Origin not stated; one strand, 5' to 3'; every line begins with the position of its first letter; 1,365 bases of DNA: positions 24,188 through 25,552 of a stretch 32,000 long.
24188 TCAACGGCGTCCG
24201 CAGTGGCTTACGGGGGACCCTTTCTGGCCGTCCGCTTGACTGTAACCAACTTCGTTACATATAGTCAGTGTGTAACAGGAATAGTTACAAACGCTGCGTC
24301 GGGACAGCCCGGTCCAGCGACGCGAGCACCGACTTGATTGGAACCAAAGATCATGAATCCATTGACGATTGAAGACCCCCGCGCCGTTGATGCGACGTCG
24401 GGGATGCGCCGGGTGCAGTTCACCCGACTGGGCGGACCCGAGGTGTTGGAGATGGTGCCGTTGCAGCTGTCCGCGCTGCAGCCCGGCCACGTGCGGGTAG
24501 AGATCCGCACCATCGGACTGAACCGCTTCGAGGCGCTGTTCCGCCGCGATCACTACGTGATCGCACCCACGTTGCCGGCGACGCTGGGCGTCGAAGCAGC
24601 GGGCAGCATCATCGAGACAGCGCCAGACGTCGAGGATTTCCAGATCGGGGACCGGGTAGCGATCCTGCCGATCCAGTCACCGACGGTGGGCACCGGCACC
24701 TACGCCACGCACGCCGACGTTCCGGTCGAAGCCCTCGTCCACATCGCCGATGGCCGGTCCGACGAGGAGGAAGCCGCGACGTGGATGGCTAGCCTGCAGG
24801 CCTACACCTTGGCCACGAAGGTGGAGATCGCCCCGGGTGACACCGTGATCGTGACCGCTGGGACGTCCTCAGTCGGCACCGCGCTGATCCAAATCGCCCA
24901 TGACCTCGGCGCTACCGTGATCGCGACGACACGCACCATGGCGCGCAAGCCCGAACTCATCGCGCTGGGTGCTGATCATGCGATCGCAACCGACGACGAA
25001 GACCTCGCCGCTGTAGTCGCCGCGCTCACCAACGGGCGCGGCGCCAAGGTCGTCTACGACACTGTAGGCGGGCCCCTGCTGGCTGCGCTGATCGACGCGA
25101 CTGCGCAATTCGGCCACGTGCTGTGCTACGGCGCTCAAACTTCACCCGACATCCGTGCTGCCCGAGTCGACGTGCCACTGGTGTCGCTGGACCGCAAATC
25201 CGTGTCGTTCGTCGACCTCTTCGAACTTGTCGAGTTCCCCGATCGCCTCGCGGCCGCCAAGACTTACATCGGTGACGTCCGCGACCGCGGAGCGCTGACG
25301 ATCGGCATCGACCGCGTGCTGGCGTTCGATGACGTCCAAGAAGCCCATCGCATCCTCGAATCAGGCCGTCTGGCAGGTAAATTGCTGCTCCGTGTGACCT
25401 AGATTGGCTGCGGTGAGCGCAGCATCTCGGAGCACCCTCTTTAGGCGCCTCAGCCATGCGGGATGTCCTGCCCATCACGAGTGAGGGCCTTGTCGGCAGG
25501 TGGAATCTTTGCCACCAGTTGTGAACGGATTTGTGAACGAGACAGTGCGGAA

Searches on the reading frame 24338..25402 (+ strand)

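Call 70: search_protein_families(library=pfam, proteins=[window:24338-25402:+], max_evalue=0.001)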
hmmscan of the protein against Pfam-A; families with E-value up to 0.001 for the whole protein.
window:24338-25402:+ (354 aa): 3 families
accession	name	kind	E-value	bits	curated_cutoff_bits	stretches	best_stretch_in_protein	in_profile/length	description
PF00107.32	ADH_zinc_N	-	2.5e-19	70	31.8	1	179-286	2-106/129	Zinc-binding dehydrogenase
PF13602.12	ADH_zinc_N_2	-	3.2e-18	67.4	27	1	210-351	1-134/134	Zinc-binding dehydrogenase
PF08240.17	ADH_N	-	9.9e-13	48.7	23.5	1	48-137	1-103/104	Alcohol dehydrogenase GroES-like domain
